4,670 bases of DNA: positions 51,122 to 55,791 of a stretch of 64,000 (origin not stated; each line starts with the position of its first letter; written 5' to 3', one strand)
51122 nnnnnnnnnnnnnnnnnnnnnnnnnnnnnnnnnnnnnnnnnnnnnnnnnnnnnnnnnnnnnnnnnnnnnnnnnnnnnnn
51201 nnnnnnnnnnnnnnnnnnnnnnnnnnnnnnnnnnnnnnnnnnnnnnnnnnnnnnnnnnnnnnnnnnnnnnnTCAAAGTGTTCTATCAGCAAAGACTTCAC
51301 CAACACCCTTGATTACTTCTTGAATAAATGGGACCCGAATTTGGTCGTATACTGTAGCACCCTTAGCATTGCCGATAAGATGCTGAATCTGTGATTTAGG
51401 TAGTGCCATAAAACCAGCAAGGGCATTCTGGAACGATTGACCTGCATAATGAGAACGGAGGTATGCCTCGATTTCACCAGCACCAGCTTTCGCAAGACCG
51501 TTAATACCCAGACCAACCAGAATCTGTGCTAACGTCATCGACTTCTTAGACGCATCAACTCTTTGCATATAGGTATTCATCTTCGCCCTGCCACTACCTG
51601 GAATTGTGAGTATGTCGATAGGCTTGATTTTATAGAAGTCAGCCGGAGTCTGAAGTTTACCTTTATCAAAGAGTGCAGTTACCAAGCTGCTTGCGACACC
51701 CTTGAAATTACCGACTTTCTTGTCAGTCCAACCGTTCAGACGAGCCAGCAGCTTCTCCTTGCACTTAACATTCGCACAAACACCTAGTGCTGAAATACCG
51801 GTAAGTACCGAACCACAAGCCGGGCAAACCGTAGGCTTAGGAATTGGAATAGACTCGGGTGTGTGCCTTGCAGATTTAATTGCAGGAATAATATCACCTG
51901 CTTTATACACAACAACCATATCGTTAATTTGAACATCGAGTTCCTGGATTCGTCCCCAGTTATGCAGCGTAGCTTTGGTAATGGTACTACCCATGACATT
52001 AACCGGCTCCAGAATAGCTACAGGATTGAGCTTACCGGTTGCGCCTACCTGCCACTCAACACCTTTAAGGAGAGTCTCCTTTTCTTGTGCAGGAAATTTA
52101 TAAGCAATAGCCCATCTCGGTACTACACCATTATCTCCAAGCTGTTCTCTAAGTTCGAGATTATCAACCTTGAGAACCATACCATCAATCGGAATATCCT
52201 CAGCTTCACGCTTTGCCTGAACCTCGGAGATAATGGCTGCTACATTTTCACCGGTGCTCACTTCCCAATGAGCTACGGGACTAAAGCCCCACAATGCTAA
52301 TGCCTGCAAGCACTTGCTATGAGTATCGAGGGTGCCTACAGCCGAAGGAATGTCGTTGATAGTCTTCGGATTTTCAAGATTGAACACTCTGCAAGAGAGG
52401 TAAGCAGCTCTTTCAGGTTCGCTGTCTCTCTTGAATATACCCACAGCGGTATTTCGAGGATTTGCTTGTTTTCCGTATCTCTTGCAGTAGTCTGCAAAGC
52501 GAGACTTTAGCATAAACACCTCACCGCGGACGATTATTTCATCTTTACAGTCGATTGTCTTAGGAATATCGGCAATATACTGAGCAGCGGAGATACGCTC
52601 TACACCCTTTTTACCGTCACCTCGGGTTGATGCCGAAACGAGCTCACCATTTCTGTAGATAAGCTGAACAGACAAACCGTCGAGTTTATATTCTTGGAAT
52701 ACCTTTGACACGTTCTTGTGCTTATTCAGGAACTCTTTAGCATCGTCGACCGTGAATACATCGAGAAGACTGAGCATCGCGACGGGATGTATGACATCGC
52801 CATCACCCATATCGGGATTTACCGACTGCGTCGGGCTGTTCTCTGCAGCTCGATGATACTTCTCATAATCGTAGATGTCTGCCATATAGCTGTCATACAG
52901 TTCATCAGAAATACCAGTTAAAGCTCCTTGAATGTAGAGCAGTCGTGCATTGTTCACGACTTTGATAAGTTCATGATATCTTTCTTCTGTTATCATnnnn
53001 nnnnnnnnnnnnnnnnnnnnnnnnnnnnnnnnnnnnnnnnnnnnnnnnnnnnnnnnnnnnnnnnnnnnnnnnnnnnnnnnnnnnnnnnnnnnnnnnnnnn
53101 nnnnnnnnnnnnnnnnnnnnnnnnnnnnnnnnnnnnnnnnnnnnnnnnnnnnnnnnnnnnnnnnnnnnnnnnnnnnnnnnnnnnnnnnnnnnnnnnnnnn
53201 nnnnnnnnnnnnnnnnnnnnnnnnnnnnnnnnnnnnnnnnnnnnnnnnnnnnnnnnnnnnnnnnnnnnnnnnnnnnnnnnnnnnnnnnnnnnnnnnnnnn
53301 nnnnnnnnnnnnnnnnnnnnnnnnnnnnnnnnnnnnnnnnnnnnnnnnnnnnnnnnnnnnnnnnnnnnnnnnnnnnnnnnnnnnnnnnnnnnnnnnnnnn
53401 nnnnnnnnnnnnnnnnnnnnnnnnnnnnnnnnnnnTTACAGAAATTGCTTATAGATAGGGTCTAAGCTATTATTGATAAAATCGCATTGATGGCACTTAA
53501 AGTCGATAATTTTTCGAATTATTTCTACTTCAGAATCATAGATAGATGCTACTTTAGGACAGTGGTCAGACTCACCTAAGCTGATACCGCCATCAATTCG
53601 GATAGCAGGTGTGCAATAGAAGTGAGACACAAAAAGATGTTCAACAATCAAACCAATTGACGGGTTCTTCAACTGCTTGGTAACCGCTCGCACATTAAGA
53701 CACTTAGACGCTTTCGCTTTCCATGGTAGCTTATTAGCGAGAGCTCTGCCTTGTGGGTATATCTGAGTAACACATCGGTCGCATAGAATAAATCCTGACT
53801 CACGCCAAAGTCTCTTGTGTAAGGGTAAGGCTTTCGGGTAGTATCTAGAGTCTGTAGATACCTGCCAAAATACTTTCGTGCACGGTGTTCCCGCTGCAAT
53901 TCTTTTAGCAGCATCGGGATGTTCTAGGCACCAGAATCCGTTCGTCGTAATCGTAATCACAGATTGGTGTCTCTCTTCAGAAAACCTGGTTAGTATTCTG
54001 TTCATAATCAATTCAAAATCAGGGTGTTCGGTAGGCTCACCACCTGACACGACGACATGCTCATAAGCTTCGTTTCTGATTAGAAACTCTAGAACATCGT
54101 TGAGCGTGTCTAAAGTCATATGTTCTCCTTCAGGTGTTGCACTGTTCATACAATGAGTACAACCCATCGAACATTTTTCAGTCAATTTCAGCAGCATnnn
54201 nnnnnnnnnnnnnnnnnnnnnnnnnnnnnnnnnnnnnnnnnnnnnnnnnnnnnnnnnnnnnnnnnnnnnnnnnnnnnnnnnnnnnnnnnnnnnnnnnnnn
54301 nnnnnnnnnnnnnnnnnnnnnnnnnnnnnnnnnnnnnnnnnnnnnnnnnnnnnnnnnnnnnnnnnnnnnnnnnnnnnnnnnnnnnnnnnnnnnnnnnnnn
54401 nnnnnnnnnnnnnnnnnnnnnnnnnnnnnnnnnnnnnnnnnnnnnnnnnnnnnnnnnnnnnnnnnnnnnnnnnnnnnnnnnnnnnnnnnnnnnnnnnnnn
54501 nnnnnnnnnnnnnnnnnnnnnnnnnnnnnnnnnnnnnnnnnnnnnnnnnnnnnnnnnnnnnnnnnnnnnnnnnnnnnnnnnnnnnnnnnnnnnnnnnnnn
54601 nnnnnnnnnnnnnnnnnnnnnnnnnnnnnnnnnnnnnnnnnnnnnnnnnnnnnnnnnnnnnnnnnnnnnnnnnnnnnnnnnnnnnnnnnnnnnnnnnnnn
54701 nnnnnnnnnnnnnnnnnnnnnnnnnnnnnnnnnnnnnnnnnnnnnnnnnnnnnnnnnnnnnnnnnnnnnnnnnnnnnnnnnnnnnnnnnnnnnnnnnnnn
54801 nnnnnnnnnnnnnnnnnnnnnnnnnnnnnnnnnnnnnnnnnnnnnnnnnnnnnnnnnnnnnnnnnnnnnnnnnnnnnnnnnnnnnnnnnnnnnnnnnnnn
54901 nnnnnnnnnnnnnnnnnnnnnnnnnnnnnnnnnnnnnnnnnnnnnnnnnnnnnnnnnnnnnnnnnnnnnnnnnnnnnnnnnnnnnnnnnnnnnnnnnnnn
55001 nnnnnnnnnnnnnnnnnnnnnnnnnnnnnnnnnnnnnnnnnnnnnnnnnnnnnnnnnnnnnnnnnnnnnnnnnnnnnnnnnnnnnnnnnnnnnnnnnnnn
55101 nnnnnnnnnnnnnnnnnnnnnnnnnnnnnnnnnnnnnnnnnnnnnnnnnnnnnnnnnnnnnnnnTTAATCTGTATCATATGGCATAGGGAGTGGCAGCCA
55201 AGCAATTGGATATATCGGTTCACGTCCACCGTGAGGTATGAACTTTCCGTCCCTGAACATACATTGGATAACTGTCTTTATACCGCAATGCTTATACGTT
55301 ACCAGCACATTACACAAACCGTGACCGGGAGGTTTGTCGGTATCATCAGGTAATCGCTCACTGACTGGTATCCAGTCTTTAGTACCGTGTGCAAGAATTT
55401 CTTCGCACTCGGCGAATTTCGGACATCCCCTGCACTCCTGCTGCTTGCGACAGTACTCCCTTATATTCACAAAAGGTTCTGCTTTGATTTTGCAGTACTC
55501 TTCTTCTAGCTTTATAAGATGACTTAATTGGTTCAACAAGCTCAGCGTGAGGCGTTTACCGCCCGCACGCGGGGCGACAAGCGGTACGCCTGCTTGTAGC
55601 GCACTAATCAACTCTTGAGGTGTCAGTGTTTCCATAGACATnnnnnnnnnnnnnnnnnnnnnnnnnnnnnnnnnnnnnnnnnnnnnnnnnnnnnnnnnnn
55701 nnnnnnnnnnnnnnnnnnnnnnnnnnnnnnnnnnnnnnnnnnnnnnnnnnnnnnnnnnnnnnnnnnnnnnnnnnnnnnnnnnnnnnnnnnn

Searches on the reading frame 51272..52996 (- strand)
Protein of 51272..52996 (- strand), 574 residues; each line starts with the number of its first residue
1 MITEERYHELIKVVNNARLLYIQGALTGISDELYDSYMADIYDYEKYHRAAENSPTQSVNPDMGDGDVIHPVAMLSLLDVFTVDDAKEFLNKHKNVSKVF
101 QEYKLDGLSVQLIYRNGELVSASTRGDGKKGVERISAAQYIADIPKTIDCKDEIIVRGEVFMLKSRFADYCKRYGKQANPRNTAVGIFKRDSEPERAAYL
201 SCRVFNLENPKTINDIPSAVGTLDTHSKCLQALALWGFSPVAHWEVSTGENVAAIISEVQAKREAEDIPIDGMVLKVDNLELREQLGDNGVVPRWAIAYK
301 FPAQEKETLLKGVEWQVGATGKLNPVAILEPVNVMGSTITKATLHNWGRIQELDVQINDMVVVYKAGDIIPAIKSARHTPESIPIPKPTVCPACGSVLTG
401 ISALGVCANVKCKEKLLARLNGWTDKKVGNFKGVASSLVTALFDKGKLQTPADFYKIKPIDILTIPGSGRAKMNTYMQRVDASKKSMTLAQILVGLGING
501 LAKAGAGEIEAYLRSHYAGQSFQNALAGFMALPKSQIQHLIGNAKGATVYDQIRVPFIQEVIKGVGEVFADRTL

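Call 26: search_protein_families(library=phrogs, proteins=[window:51272-52996:-], max_evalue=0.00001)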
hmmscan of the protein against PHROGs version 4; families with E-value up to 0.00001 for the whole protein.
window:51272-52996:- (574 aa): 3 families
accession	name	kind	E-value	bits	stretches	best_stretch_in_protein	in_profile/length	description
phrog_3869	-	DNA, RNA and nucleotide metabolism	1.2e-122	411.6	1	4-516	6-520/656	NAD-dependent DNA ligase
phrog_3359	-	DNA, RNA and nucleotide metabolism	8.4e-48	164.3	1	12-374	6-320/325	NAD-dependent DNA ligase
phrog_3498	-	DNA, RNA and nucleotide metabolism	1.7e-07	32.3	1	385-515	3-126/256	NAD-dependent DNA ligase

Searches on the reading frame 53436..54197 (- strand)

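Call 26: search_protein_families(library=phrogs, proteins=[window:53436-54197:-], max_evalue=0.00001)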
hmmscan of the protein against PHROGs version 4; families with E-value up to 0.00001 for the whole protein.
window:53436-54197:- (253 aa): 4 families
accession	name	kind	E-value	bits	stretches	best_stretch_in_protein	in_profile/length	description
phrog_16999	-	other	2.2e-13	51.4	1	3-71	15-83/288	Fe-S oxidoreductase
phrog_13987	-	other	2e-07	31.6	1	3-89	19-103/274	radical SAM domain-containing protein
phrog_2076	-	moron, auxiliary metabolic gene and host takeover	2.5e-06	28.2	1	7-94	39-129/247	QueE-like radical SAM domain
phrog_1802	-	other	3.9e-06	27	1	4-89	49-140/556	radical SAM domain-containing protein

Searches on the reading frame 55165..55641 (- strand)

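Call 26: search_protein_families(library=phrogs, proteins=[window:55165-55641:-], max_evalue=0.00001)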
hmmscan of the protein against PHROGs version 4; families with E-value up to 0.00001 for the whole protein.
window:55165-55641:- (158 aa): 1 family
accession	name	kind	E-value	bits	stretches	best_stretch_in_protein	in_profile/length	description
phrog_15198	-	unknown function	9.5e-07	29.9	1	80-157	75-155/159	-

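Call 60: search_protein_families(library=pfam, proteins=[window:55165-55641:-], max_evalue=0.01)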
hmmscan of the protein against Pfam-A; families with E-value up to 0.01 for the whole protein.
window:55165-55641:- (158 aa): 1 family
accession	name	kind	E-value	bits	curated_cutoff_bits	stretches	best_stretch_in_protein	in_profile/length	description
PF04448.17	DUF551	-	0.0036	18.6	22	1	90-154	2-66/68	Protein of unknown function (DUF551)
